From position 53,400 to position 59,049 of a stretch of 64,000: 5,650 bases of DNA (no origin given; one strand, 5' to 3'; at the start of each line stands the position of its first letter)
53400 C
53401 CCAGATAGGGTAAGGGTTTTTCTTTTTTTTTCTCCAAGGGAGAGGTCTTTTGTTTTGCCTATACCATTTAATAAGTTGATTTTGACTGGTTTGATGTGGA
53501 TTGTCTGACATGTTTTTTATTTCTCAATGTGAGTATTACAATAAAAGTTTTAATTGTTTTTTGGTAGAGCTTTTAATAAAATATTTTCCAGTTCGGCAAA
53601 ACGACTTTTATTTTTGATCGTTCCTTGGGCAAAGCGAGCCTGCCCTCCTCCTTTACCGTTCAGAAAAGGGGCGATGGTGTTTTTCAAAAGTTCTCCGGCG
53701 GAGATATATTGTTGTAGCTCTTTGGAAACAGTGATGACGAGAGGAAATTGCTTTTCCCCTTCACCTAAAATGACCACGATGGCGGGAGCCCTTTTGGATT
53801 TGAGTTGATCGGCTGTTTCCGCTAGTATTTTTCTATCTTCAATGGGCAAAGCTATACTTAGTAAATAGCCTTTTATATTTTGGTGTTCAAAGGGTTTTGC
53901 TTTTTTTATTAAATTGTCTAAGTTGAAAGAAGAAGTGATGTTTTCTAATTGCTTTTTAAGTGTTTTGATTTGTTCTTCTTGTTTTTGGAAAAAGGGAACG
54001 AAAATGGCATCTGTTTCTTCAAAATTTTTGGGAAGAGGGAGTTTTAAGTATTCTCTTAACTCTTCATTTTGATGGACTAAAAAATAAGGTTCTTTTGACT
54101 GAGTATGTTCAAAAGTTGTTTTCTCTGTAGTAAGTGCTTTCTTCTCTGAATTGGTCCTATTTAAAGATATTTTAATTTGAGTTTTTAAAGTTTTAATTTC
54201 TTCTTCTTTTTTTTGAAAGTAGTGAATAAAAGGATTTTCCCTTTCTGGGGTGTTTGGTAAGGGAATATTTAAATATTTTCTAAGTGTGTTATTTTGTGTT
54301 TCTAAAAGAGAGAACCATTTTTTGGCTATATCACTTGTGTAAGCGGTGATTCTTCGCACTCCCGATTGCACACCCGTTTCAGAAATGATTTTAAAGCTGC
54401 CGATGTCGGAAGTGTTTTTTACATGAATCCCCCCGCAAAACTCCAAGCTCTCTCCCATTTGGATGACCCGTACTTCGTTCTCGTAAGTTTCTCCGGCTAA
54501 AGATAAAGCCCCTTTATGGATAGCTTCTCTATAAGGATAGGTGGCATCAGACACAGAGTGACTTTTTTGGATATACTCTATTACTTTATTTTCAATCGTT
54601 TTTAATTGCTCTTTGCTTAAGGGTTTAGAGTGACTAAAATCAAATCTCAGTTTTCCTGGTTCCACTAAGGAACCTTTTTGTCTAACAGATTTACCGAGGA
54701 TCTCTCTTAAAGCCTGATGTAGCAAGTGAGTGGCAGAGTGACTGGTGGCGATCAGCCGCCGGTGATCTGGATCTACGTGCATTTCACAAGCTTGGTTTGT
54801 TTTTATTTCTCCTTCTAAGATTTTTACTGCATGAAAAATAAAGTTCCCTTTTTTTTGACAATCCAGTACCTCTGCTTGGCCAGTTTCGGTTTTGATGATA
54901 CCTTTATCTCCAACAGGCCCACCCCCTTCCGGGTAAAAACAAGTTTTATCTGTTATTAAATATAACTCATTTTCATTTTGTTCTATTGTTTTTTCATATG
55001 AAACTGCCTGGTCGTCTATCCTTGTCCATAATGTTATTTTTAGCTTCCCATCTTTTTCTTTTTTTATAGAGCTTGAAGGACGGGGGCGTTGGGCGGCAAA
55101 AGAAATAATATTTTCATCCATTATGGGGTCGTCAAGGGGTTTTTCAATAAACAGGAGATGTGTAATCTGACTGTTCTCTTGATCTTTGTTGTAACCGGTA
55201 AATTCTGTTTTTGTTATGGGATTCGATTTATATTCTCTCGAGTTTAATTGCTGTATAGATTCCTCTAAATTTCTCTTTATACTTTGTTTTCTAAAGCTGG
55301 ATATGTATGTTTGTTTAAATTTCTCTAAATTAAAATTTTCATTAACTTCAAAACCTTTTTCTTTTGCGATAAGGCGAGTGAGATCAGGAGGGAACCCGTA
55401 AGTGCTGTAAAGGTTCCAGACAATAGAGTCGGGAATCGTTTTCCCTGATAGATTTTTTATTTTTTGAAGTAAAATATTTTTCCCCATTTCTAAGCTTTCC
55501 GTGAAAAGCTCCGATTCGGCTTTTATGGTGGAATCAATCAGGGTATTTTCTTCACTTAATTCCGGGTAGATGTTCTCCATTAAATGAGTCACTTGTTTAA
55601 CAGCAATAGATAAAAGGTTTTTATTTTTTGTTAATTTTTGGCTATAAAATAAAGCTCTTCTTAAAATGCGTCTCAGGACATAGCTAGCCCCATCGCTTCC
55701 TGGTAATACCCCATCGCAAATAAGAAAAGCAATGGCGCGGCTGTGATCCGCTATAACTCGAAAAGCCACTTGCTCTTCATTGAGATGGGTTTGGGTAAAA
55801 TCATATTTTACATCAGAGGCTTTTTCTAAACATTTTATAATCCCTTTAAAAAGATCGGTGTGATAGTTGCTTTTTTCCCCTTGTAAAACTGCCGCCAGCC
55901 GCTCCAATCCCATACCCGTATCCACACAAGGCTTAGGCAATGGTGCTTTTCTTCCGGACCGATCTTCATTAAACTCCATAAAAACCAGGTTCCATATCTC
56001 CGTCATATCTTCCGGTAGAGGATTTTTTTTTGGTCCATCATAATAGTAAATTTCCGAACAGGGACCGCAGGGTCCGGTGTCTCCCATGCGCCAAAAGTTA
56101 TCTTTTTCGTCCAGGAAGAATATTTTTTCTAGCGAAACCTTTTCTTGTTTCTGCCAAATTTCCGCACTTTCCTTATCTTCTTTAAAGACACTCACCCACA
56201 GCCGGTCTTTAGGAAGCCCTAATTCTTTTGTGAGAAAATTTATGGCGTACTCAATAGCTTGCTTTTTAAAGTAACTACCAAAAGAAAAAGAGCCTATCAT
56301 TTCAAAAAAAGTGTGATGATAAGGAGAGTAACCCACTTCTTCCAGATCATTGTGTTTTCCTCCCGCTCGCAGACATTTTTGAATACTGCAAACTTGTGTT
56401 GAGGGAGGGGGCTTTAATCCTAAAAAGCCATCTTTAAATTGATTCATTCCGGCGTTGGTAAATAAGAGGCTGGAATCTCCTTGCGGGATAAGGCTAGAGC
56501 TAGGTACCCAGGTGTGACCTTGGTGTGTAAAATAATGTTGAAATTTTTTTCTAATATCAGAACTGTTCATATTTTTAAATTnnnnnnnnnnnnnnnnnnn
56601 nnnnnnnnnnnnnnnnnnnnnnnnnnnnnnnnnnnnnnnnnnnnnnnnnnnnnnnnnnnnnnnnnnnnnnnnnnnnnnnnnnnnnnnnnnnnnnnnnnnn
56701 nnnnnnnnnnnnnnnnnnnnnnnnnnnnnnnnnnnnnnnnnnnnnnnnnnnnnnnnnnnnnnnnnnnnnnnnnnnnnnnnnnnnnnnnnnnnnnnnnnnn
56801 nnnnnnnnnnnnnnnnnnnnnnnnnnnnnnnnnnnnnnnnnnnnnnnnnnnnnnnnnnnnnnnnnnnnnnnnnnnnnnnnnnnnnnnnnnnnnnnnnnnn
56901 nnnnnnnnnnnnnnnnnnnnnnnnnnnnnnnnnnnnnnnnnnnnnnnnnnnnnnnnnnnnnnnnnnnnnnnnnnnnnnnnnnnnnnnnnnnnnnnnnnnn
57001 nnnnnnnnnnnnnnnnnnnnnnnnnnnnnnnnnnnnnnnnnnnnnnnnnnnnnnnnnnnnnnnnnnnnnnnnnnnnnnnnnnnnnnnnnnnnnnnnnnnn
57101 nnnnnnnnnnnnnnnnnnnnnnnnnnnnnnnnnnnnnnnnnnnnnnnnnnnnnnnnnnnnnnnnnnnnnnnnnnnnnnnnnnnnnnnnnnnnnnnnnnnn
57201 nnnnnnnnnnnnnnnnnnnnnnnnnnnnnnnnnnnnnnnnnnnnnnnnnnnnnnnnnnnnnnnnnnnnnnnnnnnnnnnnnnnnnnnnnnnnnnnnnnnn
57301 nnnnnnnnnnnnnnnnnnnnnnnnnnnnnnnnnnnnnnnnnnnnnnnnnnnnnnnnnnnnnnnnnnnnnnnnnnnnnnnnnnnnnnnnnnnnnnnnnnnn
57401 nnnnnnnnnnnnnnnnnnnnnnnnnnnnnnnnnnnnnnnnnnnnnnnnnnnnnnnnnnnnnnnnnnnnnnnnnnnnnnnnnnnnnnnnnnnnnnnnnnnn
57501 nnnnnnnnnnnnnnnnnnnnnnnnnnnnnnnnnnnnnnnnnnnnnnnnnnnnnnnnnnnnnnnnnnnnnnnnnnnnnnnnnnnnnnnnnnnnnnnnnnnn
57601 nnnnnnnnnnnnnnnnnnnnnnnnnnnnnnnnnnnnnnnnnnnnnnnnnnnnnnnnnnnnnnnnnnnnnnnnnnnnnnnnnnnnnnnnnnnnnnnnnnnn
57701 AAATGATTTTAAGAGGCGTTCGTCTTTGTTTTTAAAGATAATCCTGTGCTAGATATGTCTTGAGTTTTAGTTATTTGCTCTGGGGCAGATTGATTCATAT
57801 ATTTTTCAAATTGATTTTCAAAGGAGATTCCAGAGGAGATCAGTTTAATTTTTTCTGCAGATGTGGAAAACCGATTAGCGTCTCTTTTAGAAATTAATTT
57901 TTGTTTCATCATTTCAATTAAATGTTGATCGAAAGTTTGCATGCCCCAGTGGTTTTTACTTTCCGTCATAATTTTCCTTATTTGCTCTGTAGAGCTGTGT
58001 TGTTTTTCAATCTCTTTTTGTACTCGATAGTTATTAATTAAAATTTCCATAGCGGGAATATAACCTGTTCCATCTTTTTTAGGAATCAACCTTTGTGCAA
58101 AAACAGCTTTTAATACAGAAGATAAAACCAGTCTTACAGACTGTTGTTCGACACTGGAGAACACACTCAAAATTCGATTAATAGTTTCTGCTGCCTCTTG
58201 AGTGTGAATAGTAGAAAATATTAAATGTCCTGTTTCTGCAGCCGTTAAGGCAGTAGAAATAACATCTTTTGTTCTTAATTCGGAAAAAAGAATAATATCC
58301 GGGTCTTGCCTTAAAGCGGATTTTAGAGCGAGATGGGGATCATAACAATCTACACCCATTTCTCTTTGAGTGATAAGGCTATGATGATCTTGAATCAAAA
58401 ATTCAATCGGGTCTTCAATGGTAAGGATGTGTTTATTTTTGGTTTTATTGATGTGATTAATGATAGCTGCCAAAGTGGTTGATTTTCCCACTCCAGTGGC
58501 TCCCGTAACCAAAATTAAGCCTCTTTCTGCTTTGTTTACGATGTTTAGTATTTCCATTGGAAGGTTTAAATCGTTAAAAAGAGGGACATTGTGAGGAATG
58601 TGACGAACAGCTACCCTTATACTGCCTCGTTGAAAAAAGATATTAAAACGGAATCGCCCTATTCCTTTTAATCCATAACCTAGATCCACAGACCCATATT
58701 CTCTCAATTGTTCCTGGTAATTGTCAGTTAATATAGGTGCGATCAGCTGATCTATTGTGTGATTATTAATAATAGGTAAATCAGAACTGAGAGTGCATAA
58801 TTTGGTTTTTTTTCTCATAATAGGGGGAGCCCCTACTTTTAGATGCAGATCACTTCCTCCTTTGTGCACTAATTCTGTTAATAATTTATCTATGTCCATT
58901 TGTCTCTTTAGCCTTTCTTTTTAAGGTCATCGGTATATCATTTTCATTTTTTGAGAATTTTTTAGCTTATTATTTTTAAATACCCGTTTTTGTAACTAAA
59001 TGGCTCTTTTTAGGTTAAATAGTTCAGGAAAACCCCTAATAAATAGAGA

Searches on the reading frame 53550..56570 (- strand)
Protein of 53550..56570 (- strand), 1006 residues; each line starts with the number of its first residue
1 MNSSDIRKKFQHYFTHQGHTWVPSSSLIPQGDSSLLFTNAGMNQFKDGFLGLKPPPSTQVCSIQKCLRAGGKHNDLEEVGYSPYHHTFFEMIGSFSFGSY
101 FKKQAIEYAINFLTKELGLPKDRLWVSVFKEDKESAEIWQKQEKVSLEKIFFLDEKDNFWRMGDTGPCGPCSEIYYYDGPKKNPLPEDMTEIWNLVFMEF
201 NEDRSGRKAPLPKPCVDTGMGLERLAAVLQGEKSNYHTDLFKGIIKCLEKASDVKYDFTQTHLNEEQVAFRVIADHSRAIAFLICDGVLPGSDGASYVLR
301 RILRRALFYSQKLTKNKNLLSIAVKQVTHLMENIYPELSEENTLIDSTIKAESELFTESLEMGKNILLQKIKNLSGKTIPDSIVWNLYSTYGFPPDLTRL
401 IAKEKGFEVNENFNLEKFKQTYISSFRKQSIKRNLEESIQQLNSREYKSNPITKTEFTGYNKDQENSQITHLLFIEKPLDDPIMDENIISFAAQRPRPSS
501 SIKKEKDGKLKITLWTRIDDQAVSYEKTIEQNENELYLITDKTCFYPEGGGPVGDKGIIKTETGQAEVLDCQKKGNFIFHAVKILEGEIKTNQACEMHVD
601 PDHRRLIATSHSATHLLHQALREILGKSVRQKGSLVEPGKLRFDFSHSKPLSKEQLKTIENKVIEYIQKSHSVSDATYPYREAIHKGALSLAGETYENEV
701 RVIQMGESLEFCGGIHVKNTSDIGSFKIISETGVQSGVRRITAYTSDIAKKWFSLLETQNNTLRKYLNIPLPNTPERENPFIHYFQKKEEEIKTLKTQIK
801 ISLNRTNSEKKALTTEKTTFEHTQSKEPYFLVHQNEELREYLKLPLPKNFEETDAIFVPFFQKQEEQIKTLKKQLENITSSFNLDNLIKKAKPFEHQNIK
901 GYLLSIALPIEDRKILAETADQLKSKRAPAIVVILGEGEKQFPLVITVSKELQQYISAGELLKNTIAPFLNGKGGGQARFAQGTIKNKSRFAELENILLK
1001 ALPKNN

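Call 96: search_protein_families(library=pfam, proteins=[window:53550-56570:-], max_evalue=0.00001)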
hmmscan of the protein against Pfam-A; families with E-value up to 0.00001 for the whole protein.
window:53550-56570:- (1006 aa): 3 families
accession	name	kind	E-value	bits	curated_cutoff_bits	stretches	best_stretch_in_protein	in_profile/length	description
PF01411.24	tRNA-synt_2c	-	1.7e-172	575.2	30.3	2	5-473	1-470/552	tRNA synthetases class II (A)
PF07973.19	tRNA_SAD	-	1.4e-16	60.6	24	1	700-741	1-43/44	Threonyl and Alanyl tRNA synthetase second additional domain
PF02272.25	DHHA1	-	1.7e-09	38.5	25.9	1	911-997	13-95/102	DHHA1 domain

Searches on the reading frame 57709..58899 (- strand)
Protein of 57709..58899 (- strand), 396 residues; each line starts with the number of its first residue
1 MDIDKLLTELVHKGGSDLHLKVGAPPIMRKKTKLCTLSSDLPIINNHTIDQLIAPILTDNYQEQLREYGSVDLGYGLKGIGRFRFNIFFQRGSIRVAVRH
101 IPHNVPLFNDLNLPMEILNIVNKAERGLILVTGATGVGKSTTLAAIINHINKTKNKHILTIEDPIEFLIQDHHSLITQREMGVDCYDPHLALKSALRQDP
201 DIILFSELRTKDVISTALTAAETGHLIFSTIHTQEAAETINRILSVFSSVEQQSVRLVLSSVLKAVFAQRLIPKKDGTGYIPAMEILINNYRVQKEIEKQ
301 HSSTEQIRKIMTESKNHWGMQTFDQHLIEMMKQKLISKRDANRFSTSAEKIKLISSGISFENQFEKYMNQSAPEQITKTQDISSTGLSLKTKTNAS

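Call 96: search_protein_families(library=pfam, proteins=[window:57709-58899:-], max_evalue=0.00001)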
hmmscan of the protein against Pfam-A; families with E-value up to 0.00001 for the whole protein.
window:57709-58899:- (396 aa): 1 family
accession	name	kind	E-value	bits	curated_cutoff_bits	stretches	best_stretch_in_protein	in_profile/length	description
PF00437.27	T2SSE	-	5.5e-41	140.9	24.9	1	118-277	135-283/370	Type II/IV secretion system protein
